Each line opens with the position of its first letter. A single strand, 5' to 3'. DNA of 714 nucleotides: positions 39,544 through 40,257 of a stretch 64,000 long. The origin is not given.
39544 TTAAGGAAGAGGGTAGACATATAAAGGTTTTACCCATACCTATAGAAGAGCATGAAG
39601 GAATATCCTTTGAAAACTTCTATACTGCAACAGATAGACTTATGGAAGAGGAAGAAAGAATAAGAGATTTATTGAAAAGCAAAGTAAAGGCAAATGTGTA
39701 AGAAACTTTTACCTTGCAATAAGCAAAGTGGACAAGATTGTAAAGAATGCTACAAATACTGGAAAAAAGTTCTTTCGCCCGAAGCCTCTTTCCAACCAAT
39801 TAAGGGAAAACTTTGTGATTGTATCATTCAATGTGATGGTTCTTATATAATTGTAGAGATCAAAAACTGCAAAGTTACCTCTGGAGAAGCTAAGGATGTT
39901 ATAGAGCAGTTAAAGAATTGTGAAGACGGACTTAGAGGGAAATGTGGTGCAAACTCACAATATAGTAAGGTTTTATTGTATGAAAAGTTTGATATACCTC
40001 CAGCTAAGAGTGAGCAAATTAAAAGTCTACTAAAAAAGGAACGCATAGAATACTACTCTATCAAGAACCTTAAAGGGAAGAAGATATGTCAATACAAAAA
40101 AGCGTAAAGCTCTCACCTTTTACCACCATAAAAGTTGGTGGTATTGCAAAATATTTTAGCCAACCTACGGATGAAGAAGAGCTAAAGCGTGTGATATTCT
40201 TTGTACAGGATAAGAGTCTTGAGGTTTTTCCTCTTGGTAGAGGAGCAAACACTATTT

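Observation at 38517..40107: AT-rich two-gene cassette: ABC-type (AAA_15/21) ATPase translationally coupled to a small Cys-rich PD-(D/E)xK-like protein; candidate undescribed defence module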

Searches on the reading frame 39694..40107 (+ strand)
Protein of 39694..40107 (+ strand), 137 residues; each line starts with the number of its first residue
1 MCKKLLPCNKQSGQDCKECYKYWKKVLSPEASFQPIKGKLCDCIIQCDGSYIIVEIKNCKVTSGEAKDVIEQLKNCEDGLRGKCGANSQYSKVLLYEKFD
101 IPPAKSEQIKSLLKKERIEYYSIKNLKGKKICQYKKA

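Call 3: search_protein_families(library=pfam, proteins=[window:39694-40107:+], max_evalue=1)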
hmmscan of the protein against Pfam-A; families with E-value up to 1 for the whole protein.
window:39694-40107:+ (137 aa): 1 family
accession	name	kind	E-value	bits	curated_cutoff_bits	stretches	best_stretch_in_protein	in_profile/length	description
PF19425.4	Csd3_N2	-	0.19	12.1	27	1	48-129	14-92/122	Csd3 second domain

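Call 4: search_protein_families(library=padloc, proteins=[window:39694-40107:+], max_evalue=1)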
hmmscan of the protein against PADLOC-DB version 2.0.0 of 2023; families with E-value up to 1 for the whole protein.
window:39694-40107:+ (137 aa): 1 family
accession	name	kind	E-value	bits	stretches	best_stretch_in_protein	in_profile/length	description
PDLC04563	PDC-M29B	-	0.0011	17.2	1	38-86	71-118/164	-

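Call 5: search_protein_families(library=ncbifam, proteins=[window:39694-40107:+], max_evalue=1)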
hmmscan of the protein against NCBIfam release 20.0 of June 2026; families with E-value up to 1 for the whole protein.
window:39694-40107:+ (137 aa): 1 family
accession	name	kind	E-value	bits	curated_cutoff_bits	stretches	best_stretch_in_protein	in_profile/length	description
NF038315.1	HxsD_rel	equivalog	0.038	14.2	41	1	39-75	22-55/62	HxsD-like protein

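Call 6: find_homologous_proteins(query=window:39694-40104:+, max_evalue=0.01)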
Query window:39694-40104:+ (137 aa): 2 proteins with E <= 0.01 among 9 candidates.
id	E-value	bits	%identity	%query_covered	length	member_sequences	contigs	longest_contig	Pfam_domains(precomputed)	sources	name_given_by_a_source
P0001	2.3e-84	298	100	100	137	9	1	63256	-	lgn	-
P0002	2.1e-56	207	77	96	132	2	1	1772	-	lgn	-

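Call 9: find_encoding_contigs(protein=P0002, flank=10000)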
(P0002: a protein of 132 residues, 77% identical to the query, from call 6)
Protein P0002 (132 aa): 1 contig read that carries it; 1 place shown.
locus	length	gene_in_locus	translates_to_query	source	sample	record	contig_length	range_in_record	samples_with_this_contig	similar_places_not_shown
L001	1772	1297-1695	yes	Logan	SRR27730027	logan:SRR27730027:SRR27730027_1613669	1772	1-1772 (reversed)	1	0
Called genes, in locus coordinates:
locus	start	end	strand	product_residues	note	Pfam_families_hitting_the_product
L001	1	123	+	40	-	?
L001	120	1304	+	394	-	PF13304:AAA_21, PF13175:AAA_15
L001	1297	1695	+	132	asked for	-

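Call 18: search_protein_families(library=padloc, alignment_id=A2, max_evalue=1)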
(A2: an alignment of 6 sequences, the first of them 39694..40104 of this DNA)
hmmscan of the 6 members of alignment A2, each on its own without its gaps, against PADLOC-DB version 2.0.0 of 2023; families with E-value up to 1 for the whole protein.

A. member 1, window:39694-40104:+ (137 aa): 1 family
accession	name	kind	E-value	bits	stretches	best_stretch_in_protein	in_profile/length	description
PDLC04563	PDC-M29B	-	0.0011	17.2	1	38-86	71-118/164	-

B. families by the number of members that match (of 6 scanned): 2 families
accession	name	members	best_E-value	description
PDLC04563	PDC-M29B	3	5.4e-05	-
PDLC01495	PD_DExK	1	0.015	"CAS-I,CAS-II,CAS-III,CAS-IV,CAS-V,CAS-VI; associated"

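Call 26: search_protein_representatives(alignment_id=A1)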
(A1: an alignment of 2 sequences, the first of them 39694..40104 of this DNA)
Query: 2 sequences, 137 profile positions. Proteins with E-value up to 0.001 (for the whole library): 13; up to 1e-10: 2; up to 1e-30: 1. The best 13 are listed.
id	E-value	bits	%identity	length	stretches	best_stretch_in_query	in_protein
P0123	8.6e-40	152.0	-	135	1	1-134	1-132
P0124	1.3e-24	102.9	-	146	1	1-134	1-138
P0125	9.2e-09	51.5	-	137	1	2-132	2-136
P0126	1.9e-08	50.5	-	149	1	3-132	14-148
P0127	4.3e-08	49.3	-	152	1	13-111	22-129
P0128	1.2e-07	47.9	-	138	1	37-130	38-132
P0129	2.4e-05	40.5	-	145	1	32-123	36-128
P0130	1.1e-04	38.3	-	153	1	4-108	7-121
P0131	2.0e-04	37.5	-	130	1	12-95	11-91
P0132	2.7e-04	37.1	-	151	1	9-106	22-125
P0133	3.7e-04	36.6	-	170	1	9-119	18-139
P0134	4.8e-04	36.2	-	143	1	16-110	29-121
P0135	9.1e-04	35.3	-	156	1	13-125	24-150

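Call 41: predict_structure(alignment_id=A4)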
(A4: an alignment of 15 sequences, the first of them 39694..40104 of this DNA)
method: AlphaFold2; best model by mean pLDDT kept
length: 137 residues; sequences in the alignment: 15
mean_pLDDT: 88.1   pTM: 0.84
mean pLDDT of the five models: 88.1, 87.7, 87.7, 87.3, 83.0
residues with pLDDT >= 90: 85; 70-90: 42; 50-70: 9; < 50: 1
segments of 3 or more residues with pLDDT < 50: none
pLDDT, mean of each block of 10 residues (from residue 1): 84 74 88 87 91 94 95 95 90 93 91 96 81 68
secondary structure, 60 per line:
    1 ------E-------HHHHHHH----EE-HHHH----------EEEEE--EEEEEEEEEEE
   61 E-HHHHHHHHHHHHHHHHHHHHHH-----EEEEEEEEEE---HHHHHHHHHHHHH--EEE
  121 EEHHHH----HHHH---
elements in order: H15-21 H29-32 E43-47 E50-61 H63-84 E90-99 H103-115 E118-122 H123-126 H131-134

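Call 47: search_protein_families(library=padloc, alignment_id=A6, max_evalue=0.01)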
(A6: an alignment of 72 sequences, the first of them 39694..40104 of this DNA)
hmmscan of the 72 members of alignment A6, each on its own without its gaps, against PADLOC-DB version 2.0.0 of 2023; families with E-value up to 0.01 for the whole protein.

A. member 1, window:39694-40104:+ (137 aa): 1 family
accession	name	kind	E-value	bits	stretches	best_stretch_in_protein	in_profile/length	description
PDLC04563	PDC-M29B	-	0.0011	17.2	1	38-86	71-118/164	-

B. families by the number of members that match (of 72 scanned): 13 families
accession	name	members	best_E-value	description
PDLC04668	PDC-M47B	18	1.6e-07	-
PDLC04666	PDC-M47B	8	1.2e-07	-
PDLC04563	PDC-M29B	7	4.1e-06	-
PDLC04035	PD-T4-4_B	7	1.4e-05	-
PDLC04665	PDC-M47B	7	1.6e-05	-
PDLC04667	PDC-M47B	7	0.00024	-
PDLC04037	PD-T4-4_B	5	0.00012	-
PDLC04034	PD-T4-4_B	4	0.00063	-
PDLC02359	Tin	1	0.001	Tin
PDLC04219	HEC-02B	1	0.0029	-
PDLC04036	PD-T4-4_B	1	0.0039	-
PDLC01065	cas_RFas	1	0.0043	cluster 17 associated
PDLC01454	Cmr3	1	0.0067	"CAS-III-B,CAS-III-C; effector_G5"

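Call 48: search_protein_families(library=pfam, alignment_id=A6, max_evalue=0.01)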
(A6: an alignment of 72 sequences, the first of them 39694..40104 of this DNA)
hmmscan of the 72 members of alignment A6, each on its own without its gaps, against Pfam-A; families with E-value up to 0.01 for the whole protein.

A. member 1, window:39694-40104:+ (137 aa): 0 families

B. families by the number of members that match (of 72 scanned): 6 families
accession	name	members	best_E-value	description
PF00535.33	Glycos_transf_2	1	2e-29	Glycosyl transferase family 2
PF13641.12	Glyco_tranf_2_3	1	1.5e-14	Glycosyltransferase like family 2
PF10111.15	Glyco_tranf_2_2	1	3.3e-07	Glycosyltransferase like family 2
PF13588.12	HSDR_N_2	1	0.0043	Type I restriction enzyme R protein N terminus (HSDR_N)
PF05720.17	Dicty_CAD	1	0.0056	Cell-cell adhesion domain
PF04313.20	HSDR_N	1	0.0057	Type I restriction enzyme R protein N terminus (HSDR_N)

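Call 66: search_solved_structures(query=A3, max_evalue=10)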
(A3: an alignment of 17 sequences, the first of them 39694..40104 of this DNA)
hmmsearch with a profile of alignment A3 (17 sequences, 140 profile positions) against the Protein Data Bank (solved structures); distinct sequences matched with E-value up to 10: 3.
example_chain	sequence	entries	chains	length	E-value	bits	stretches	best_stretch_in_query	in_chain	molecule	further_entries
6vix_A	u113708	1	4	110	0.86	13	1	75-107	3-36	Bromodomain-containing protein 4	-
2l82_A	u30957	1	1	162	0.87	13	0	84-129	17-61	DESIGNED PROTEIN OR32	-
5ueo_A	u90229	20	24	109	0.95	12.8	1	75-107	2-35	Bromodomain-containing protein 4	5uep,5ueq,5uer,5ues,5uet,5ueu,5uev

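Call 98: fold_search(model_id=the predicted structure, library=pdb)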
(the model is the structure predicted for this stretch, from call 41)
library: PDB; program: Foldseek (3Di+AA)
matches with E <= 10: 1244; with E <= 0.001: 0
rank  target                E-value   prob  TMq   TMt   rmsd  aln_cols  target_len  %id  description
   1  5ltf_A                1.5e-02  0.57  0.27  0.22  11.1        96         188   16  Crystal structure of Lymphocytic choriomeningitis mammarenavirus endonuclease complexed with catalytic ions (released 2017-09-13)
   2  3ebc_A                2.6e-02  0.41  0.24  0.15   8.5        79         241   13  Structure of N141A HincII with Cognate DNA (released 2008-12-23)
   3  1xhv_A                2.8e-02  0.33  0.24  0.15   8.9        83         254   12  HincII bound to cleaved cognate DNA GTCGAC and Mn2+ (released 2004-09-28)
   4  5ltf_B                3.0e-02  0.60  0.30  0.22  10.8        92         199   15  Crystal structure of Lymphocytic choriomeningitis mammarenavirus endonuclease complexed with catalytic ions (released 2017-09-13)
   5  5ltn_B                3.2e-02  0.69  0.31  0.24  10.4        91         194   15  Crystal structure of Lymphocytic choriomeningitis mammarenavirus endonuclease complexed with DPBA (released 2017-09-13)
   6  3e41_A                3.6e-02  0.38  0.25  0.16   8.3        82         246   12  Q138F HincII bound to GTCGAC and 5 mM Ca2+ (released 2008-08-26)
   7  6qnz_B                4.1e-02  0.96  0.48  0.14   4.8       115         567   17  Crystal structure of the site-specific DNA nickase N.BspD6I E418A Mutant (released 2020-03-04)
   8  3ebc_B                4.1e-02  0.35  0.24  0.15   8.5        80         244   12  Structure of N141A HincII with Cognate DNA (released 2008-12-23)
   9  3e43_B                4.1e-02  0.33  0.24  0.15   8.8        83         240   12  Q138F HincII bound to GTTAAC and cocrystallized with 2.5 mM MgCl2 (released 2008-08-26)
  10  1tw8_A                4.4e-02  0.30  0.24  0.15   8.4        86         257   10  HincII bound to Ca2+ and cognate DNA GTCGAC (released 2004-08-10)
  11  2wcw_A                5.0e-02  0.28  0.24  0.25   6.5        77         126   14  1.6A resolution structure of Archaeoglobus fulgidus Hjc, a Holliday junction resolvase from an archaeal hyperthermophi (released 2009-03-24)
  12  2gig_A                5.0e-02  0.25  0.23  0.14   8.9        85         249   12  Alteration of sequence specificity of the type II restriction endonuclease HINCII through an indirect readout mechanis (released 2006-07-18)
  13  5t2t_B                5.4e-02  0.60  0.31  0.23  10.5        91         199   15  Crystal structure of Lymphocytic choriomeningitis mammarenavirus endonuclease bound to compound L742001 (released 2017-09-13)
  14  5t2t_A                5.4e-02  0.51  0.29  0.23  10.4        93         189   14  Crystal structure of Lymphocytic choriomeningitis mammarenavirus endonuclease bound to compound L742001 (released 2017-09-13)
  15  3e44_B                5.4e-02  0.33  0.25  0.16   8.4        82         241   12  Q138F HincII bound to cleaved DNA (GTT | AAC) and Mn2+ (released 2008-08-26)
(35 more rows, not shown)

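Call 103: find_encoding_contigs(protein=P0131, flank=3000, max_places=2)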
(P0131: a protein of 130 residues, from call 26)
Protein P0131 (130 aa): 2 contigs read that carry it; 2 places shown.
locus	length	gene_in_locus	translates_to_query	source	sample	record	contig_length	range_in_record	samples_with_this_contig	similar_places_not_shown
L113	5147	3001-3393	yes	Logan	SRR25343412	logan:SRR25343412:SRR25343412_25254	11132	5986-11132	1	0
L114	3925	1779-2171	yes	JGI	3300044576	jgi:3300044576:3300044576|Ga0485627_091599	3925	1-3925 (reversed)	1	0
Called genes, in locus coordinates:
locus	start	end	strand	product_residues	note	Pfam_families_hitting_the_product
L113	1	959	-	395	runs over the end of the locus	PF08323:Glyco_transf_5, PF13439:Glyco_transf_4, PF13579:Glyco_trans_4_4, PF20706:GT4-conflict, PF00534:Glycos_transf_1, PF13692:Glyco_trans_1_4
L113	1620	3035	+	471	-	PF13175:AAA_15, PF13304:AAA_21, PF13175:AAA_15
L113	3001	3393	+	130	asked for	-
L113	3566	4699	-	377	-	PF13439:Glyco_transf_4, PF13579:Glyco_trans_4_4, PF08323:Glyco_transf_5 (weak), PF20706:GT4-conflict (weak), PF00534:Glycos_transf_1, PF13692:Glyco_trans_1_4, PF13524:Glyco_trans_1_2 (weak)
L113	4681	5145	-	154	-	?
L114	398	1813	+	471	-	PF13175:AAA_15, PF13304:AAA_21, PF13175:AAA_15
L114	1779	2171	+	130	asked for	-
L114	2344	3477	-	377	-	PF13439:Glyco_transf_4, PF13579:Glyco_trans_4_4, PF08323:Glyco_transf_5 (weak), PF20706:GT4-conflict (weak), PF00534:Glycos_transf_1, PF13692:Glyco_trans_1_4, PF13524:Glyco_trans_1_2 (weak)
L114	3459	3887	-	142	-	-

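Call 104: find_encoding_contigs(protein=P0133, flank=3000, max_places=2)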
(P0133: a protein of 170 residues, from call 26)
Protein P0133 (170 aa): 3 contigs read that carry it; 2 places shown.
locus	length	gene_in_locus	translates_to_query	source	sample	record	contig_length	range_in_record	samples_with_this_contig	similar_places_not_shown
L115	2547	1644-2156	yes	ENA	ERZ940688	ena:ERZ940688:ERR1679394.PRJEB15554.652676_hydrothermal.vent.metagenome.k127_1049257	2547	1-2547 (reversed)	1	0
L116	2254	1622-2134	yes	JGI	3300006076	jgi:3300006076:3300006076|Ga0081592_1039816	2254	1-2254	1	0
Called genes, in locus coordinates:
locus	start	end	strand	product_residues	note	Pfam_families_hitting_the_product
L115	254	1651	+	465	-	PF13175:AAA_15, PF13304:AAA_21, PF11398:DUF2813 (weak)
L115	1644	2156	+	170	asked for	-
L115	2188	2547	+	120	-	?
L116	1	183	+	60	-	?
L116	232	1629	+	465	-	PF13175:AAA_15, PF13304:AAA_21, PF11398:DUF2813 (weak)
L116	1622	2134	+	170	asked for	-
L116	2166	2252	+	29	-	?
